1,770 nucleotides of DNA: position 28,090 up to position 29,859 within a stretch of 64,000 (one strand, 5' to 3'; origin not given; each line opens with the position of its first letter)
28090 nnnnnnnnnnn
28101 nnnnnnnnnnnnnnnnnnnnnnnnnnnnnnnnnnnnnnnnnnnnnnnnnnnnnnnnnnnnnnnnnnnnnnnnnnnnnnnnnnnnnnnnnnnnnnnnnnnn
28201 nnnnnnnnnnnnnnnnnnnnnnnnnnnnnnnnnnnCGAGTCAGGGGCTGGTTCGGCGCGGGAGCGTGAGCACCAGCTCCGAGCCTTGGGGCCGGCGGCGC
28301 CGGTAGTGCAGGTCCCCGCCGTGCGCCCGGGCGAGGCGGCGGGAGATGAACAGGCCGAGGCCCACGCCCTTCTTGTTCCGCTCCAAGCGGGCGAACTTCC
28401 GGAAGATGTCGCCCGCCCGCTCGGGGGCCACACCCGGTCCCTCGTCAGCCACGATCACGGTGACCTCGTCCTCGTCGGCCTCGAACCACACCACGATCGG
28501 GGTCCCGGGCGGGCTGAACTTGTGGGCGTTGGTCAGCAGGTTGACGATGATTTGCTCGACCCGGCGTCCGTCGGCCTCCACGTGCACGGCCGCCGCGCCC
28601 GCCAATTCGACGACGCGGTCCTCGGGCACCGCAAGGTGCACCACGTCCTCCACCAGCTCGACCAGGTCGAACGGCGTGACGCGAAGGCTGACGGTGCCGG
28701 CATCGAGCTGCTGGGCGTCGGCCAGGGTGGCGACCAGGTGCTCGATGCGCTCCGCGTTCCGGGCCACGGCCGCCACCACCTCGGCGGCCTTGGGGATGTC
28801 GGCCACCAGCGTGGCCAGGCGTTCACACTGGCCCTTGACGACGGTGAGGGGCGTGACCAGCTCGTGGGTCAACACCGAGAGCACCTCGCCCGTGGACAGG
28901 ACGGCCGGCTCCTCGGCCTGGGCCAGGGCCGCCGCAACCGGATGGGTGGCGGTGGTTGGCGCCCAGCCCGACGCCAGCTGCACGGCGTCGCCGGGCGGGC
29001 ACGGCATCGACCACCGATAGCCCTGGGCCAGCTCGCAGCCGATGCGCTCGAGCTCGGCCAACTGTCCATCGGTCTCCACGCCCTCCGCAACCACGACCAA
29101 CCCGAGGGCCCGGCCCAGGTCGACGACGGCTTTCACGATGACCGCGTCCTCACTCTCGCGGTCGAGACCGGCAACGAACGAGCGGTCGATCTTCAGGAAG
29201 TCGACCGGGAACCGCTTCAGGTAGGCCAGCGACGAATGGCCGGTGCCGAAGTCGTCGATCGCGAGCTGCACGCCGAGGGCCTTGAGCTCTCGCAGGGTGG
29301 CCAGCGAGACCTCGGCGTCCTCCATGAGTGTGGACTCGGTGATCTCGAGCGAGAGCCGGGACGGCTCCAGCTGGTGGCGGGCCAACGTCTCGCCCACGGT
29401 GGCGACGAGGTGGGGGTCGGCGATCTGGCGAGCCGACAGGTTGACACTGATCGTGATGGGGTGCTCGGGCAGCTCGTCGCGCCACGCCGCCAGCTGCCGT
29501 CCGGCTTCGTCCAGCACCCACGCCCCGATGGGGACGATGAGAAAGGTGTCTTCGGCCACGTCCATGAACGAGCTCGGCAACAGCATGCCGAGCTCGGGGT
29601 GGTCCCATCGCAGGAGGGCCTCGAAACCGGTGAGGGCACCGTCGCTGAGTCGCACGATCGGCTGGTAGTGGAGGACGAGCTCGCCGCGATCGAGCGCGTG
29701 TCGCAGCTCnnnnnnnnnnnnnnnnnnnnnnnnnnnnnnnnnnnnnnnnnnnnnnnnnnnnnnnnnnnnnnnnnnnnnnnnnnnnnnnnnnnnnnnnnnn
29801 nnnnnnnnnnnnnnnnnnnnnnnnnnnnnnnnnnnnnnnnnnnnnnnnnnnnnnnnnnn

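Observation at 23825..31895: Two paralogous PAS-GGDEF-EAL proteins, each carrying a complete C-terminal histidine-kinase module, bracket one OmpR regulator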

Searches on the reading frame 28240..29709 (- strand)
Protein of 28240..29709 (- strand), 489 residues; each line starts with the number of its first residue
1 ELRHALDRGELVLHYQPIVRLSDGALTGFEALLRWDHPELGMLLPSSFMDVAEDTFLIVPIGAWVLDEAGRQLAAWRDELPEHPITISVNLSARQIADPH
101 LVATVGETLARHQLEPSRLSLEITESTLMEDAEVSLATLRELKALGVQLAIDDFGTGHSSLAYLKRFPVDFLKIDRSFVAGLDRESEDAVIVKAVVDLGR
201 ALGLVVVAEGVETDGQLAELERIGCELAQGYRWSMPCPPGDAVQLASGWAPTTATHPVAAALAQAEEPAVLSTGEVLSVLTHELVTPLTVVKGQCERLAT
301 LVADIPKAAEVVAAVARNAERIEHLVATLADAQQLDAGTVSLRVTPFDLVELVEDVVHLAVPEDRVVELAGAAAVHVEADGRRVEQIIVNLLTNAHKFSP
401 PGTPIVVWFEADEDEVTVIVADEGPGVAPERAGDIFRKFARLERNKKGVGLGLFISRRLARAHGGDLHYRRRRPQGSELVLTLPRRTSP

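Call 26: search_protein_representatives(protein=window:28240-29709:-)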
Query: 489 residues. Proteins with E-value up to 0.001 (for the whole library): 1227095; up to 1e-10: 554491; up to 1e-30: 119698. The best 150 are listed.
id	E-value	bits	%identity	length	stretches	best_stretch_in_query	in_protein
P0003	8.4e-270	911.8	86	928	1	1-489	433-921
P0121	7.5e-190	648.2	64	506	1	1-487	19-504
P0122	9.7e-134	463.2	51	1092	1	2-484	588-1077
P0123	2.8e-133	461.6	50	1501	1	1-486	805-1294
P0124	4.5e-133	461.0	51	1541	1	1-486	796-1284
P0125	1.0e-131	456.5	51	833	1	2-484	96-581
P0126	1.4e-131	456.0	50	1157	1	2-485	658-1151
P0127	4.5e-131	454.4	51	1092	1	2-486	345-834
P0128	1.1e-128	446.6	51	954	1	1-485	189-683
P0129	1.8e-128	445.8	50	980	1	1-485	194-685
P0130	1.0e-126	440.0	50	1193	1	1-485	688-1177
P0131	1.1e-125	436.7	52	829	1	1-485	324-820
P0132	1.5e-123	429.6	50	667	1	2-485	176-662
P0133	3.9e-123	428.2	48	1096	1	3-487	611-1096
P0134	7.5e-122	424.0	52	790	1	1-452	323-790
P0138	5.5e-118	411.2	47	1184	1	2-487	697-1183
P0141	4.7e-117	408.1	49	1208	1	1-485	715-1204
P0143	9.6e-113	394.0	47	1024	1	1-486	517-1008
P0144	5.3e-112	391.5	47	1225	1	2-486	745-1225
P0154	3.3e-107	375.7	44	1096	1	1-485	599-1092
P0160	3.4e-103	362.5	44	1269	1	1-488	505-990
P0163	2.4e-100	353.1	42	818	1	5-485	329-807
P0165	7.3e-100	351.5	44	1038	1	1-487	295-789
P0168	2.2e-99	349.9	44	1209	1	1-484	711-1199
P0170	1.2e-98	347.5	43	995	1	2-485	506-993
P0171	2.6e-98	346.4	42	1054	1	4-485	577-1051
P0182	1.1e-94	334.4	44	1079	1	3-485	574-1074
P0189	2.8e-92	326.5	39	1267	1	1-485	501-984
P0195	1.9e-90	320.4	44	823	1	3-484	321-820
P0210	2.3e-85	303.7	45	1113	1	5-486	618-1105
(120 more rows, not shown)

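Call 39: find_related_loci(query=A2, collection=genome_contigs, flank=6000)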
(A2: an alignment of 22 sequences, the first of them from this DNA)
Query A2 (489 aa) in genome_contigs; peptide patterns used: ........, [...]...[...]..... (x = any residue, [..] = any of these).
600 stretches matched a pattern (row limit reached: there are more); 600 encode a relative of the query (tblastn E <= 1e-3); the best 80 are kept; 80 distinct loci.
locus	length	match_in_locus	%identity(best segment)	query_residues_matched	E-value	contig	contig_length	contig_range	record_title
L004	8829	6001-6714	54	1-238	2e-75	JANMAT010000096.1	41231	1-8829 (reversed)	MAG: Actinomycetes bacterium isolate OTE_1_metabat_490 OTE_1_k141_4684342, whole genome shotgun sequence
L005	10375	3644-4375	51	1-240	3e-74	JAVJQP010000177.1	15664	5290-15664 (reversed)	MAG: Coleofasciculus sp. D1-CHI-01 k141_10174, whole genome shotgun sequence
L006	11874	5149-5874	53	1-238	2e-73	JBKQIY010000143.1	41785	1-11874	MAG: Acidimicrobiia bacterium isolate BAr3G3H3I__bin_81 BAr3G3H3I_000000237099, whole genome shotgun sequence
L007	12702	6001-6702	52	2-236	8e-73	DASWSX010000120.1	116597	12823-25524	MAG TPA_asm: Telluria sp. isolate SMAG_U3560 k141_353499, whole genome shotgun sequence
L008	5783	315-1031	49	1-238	1e-71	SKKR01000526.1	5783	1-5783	MAG: Thermomicrobiaceae bacterium isolate CSSed162cmA_173 CSSed16-2cmA-68275, whole genome shotgun sequence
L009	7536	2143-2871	47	1-242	3e-71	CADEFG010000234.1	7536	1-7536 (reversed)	MAG: uncultured Acidobacteria bacterium isolate Acidobacteria sp. RBC039 genome assembly, contig: MAG039_234, whole geno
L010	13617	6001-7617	33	2-484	4e-71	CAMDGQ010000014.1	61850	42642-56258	MAG: Tepidiphilus sp. J10 isolate MiH-14oct19-223 genome assembly, contig: MiH-14oct19-C696, whole genome shotgun sequen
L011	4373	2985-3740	49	1-251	9e-71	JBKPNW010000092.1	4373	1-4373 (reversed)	MAG: Actinomycetota bacterium isolate GS_HAYS_MAG_00030 GS_HAYS_000000022415, whole genome shotgun sequence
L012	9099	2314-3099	51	1-252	8e-71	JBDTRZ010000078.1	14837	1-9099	MAG: Gemmatimonadales bacterium isolate cluster3_bin.259 NODE_15945_length_14837_cov_8.733324, whole genome shotgun sequ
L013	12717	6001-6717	51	1-238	2e-70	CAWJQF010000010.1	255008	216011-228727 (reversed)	MAG: uncultured Acidimicrobiia bacterium isolate MFD02840.bin.3.693 genome assembly, contig: contig_61779, whole genome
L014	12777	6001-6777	49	2-262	2e-70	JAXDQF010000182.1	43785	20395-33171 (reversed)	MAG: Gammaproteobacteria bacterium isolate BP_729 scaffold_3518231, whole genome shotgun sequence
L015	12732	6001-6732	51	1-245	1e-69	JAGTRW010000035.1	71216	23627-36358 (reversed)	MAG: Proteobacteria bacterium isolate CTSoil_124 scaffold_157, whole genome shotgun sequence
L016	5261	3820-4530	51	1-237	3e-69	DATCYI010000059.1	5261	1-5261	MAG TPA_asm: Acidimicrobiales bacterium isolate SMAG_U7461 k141_106262, whole genome shotgun sequence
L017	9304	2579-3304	51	2-244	2e-69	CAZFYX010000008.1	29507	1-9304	MAG TPA_asm: uncultured Burkholderiales bacterium isolate binchicken_co200_45 genome assembly, contig: k141_631239, whol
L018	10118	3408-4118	47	1-238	6e-70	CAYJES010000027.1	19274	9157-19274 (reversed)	MAG TPA_asm: uncultured Lactobacillales bacterium isolate ERP123703_co1_282 genome assembly, contig: NODE_2945_length_19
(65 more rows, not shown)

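Call 43: list_cluster_members(proteins=[P0122, P0123, P0126, P0130, P0138, P0141, P0144, P0165, P0182, P0189])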
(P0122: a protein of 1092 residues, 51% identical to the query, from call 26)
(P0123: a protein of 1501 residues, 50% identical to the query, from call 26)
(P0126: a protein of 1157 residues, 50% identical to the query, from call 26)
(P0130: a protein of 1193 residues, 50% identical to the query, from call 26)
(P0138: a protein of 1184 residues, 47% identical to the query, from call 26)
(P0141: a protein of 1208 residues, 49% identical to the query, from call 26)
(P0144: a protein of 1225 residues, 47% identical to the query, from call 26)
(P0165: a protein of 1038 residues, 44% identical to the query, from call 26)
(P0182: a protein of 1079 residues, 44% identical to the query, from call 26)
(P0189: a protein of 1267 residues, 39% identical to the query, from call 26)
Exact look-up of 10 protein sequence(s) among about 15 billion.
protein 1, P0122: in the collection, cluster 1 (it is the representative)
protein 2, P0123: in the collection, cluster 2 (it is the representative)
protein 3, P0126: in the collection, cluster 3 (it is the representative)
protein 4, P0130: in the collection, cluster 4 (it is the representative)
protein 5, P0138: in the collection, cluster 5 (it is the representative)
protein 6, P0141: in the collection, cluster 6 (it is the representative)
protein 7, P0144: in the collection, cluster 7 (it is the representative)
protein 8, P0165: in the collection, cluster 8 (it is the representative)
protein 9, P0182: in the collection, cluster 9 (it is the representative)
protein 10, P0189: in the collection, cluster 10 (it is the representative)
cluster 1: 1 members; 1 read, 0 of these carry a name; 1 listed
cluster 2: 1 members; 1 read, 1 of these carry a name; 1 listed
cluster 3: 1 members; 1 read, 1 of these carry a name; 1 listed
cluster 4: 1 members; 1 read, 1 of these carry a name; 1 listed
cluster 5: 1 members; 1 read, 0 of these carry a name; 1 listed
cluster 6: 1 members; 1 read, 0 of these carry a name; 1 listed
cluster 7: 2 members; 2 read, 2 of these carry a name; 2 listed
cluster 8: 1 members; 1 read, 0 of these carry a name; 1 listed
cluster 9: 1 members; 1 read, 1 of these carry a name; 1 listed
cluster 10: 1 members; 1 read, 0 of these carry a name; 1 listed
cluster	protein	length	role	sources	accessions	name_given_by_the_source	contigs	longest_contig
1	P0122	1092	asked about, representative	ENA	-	-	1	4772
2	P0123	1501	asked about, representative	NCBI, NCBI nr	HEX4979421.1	MAG TPA: EAL domain-containing protein, partial [Acidimicrobiales bacterium] | EAL domain-containing protein [Acidimicrobiales bacterium]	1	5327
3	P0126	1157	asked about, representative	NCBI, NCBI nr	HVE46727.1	MAG TPA: EAL domain-containing protein [Acidimicrobiales bacterium] | EAL domain-containing protein [Acidimicrobiales bacterium]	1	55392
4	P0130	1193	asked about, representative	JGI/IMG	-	diguanylate cyclase (GGDEF)-like protein/PAS domain S-box-containing protein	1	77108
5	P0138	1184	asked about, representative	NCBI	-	-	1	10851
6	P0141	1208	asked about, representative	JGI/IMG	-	-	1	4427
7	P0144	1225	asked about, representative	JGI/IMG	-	diguanylate cyclase (GGDEF)-like protein/PAS domain S-box-containing protein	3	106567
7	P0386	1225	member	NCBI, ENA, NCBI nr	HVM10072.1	MAG TPA: EAL domain-containing protein [Acidimicrobiales bacterium] | EAL domain-containing protein [Acidimicrobiales bacterium]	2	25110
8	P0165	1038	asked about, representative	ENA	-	-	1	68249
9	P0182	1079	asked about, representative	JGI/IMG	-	diguanylate cyclase (GGDEF)-like protein/PAS domain S-box-containing protein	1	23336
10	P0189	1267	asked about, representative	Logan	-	-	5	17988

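Call 47: find_encoding_contigs(protein=P0144, flank=5000, max_places=1)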
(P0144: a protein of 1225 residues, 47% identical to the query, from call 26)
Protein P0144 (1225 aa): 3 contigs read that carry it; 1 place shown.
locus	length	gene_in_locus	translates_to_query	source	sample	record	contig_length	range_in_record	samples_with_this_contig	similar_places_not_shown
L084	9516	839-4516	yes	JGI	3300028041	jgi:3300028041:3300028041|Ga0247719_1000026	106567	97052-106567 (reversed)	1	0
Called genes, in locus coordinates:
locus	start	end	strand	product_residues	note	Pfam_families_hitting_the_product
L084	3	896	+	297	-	PF00188:CAP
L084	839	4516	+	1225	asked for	PF00989:PAS, PF08448:PAS_4, PF13426:PAS_9, PF08447:PAS_3, PF00989:PAS, PF01590:GAF, PF13185:GAF_2, PF00990:GGDEF, +6 more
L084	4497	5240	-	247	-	PF00072:Response_reg, PF00486:Trans_reg_C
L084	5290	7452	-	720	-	PF01590:GAF, PF13185:GAF_2, PF13492:GAF_3, PF00989:PAS, PF08448:PAS_4 (weak), PF00512:HisKA, PF02518:HATPase_c, PF00072:Response_reg, +2 more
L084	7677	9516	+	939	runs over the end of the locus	PF00211:Guanylate_cyc, PF13191:AAA_16 (weak), PF20703:nSTAND1 (faint), PF13176:TPR_7 (faint), PF25872:HTH_77, PF07719:TPR_2 (faint), PF17874:TPR_MalT (weak), PF13424:TPR_12, +2 more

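Call 58: search_protein_families(library=pfam, proteins=[L010:3598-6807:+, L010:6811-7620:+, L010:7653-11126:+], max_evalue=0.001)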
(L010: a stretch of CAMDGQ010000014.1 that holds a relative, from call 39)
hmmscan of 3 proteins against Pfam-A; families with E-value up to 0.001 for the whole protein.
L010:3598-6807:+ (1069 aa): 8 families
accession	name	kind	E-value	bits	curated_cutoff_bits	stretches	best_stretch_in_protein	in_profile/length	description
PF00563.25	EAL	-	2.6e-71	240.2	31.3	1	805-1035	7-236/236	EAL domain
PF00990.26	GGDEF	-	3.6e-49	167.1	23.8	1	623-779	1-160/161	Diguanylate cyclase, GGDEF domain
PF13426.13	PAS_9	-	2.1e-27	95.8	27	2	509-611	2-103/103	PAS domain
PF08448.16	PAS_4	-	6.2e-23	81.6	23.1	2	382-491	2-109/110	PAS fold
PF00989.32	PAS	-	2e-20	73.3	22.6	1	502-609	5-113/113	PAS fold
PF14827.12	dCache_3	-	5.9e-16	59.2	25.7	1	60-326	4-229/239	Double sensory domain of two-component sensor kinase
PF13188.13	PAS_8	-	1.1e-11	44.7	21.8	2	378-429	4-55/65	PAS domain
PF08447.18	PAS_3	-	3.1e-07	31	25.6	1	522-605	3-88/89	PAS fold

L010:6811-7620:+ (269 aa): 2 families
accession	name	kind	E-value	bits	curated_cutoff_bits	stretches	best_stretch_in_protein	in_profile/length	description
PF02518.31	HATPase_c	-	2.3e-24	86.4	26.4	1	160-269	3-108/111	Histidine kinase-, DNA gyrase B-, and HSP90-like ATPase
PF00512.31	HisKA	-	8.5e-12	45.4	26.9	1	47-104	2-59/66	His Kinase A (phospho-acceptor) domain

L010:7653-11126:+ (1157 aa): 11 families
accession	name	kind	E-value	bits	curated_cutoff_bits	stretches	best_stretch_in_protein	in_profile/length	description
PF13487.12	HD_5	-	6.9e-38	130.5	27.2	1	976-1140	3-170/170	HD domain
PF13185.12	GAF_2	-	4.8e-24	85.6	28.6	2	509-644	2-132/136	GAF domain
PF01590.32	GAF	-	5.5e-24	85.6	22.4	2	347-477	6-131/133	GAF domain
PF01966.28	HD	-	4e-19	69.4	22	1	989-1109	3-116/116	HD domain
PF08448.16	PAS_4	-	8.5e-15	55.4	23.1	1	852-959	2-109/110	PAS fold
PF08447.18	PAS_3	-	1.4e-11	44.9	25.6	1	869-951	3-88/89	PAS fold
PF00989.32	PAS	-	2.4e-10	40.8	22.6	1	845-955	1-113/113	PAS fold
PF13426.13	PAS_9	-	4.5e-07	30.5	27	1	859-956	5-102/103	PAS domain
PF13492.12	GAF_3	-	4.9e-06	27.4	27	0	693-827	7-123/129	GAF domain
PF08668.18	HDOD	-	6.2e-05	23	22.9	1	990-1030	98-136/196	HDOD domain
PF13188.13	PAS_8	-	0.00079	19.7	21.8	0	846-899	2-55/65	PAS domain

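Call 79: list_cluster_members(proteins=[P0143, P0160, P0170, P0168, P0163, P0133, P0171, P0210, P0195, P0154])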
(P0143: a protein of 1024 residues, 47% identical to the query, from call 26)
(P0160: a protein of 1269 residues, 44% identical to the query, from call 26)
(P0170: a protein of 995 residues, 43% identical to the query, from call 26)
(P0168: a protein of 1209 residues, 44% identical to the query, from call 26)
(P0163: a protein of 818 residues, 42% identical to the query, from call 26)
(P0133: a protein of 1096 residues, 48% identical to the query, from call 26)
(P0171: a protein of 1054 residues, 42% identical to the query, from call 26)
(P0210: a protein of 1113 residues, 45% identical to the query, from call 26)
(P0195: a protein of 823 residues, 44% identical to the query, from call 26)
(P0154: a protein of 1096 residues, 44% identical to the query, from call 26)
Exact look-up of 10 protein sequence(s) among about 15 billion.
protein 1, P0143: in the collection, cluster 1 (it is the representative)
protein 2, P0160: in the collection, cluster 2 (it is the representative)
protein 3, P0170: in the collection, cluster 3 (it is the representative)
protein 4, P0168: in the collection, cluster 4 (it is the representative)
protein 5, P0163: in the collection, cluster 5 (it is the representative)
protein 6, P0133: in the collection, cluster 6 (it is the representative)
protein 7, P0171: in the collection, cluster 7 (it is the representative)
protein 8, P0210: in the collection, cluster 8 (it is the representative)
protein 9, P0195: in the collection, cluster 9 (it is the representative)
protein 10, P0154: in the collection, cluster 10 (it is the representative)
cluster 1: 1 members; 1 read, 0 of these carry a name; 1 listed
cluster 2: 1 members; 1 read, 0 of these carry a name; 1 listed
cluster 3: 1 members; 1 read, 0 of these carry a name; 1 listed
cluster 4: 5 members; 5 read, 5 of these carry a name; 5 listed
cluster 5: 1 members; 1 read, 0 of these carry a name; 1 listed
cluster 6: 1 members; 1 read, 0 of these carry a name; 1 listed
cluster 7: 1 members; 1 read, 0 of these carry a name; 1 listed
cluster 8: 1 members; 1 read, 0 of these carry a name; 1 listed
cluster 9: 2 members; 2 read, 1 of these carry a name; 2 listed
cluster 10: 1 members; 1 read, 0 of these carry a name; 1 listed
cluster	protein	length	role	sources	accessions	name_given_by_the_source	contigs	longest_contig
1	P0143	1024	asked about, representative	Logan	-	-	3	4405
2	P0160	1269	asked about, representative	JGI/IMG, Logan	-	-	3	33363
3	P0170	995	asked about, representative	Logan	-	-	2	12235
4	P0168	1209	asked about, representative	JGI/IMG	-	diguanylate cyclase (GGDEF)-like protein/PAS domain S-box-containing protein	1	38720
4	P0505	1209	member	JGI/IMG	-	diguanylate cyclase (GGDEF)-like protein/PAS domain S-box-containing protein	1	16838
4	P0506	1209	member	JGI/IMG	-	diguanylate cyclase (GGDEF)-like protein/PAS domain S-box-containing protein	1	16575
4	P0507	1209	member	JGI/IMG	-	diguanylate cyclase (GGDEF)-like protein/PAS domain S-box-containing protein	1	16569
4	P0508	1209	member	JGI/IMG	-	diguanylate cyclase (GGDEF)-like protein/PAS domain S-box-containing protein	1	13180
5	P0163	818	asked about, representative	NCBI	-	-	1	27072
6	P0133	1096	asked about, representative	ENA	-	-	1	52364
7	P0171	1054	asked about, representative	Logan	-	-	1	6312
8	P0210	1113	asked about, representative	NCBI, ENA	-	-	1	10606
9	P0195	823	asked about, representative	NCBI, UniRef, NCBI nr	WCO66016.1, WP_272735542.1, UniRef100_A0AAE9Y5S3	EAL domain-containing protein [Iamia majanohamensis] | histidine kinase n=1 Tax=Iamia majanohamensis TaxID=467976 RepID=A0AAE9Y5S3_9ACTN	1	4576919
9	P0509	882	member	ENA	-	-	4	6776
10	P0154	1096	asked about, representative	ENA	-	-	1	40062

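Call 81: find_encoding_contigs(protein=P0195, flank=5000, max_places=1)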
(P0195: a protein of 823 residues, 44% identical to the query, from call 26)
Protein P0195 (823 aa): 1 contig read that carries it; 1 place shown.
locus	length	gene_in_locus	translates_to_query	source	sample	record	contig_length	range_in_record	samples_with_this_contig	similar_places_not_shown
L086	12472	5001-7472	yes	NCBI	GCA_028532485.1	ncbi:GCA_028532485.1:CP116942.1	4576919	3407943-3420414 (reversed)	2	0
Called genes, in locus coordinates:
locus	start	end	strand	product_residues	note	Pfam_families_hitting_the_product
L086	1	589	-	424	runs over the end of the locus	PF00989:PAS, PF13188:PAS_8 (weak), PF08447:PAS_3 (faint), PF00989:PAS (weak), PF08448:PAS_4 (weak), PF00990:GGDEF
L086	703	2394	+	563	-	PF00501:AMP-binding, PF13193:AMP-binding_C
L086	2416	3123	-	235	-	PF00072:Response_reg, PF00486:Trans_reg_C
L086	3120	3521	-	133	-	PF00072:Response_reg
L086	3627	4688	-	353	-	PF13946:DUF4214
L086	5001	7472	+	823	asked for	PF00990:GGDEF, PF00563:EAL, PF00512:HisKA, PF02518:HATPase_c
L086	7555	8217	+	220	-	-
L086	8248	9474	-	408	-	PF00067:p450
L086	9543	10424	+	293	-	PF01734:Patatin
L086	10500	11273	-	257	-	-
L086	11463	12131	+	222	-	PF03006:HlyIII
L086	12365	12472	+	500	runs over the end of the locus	-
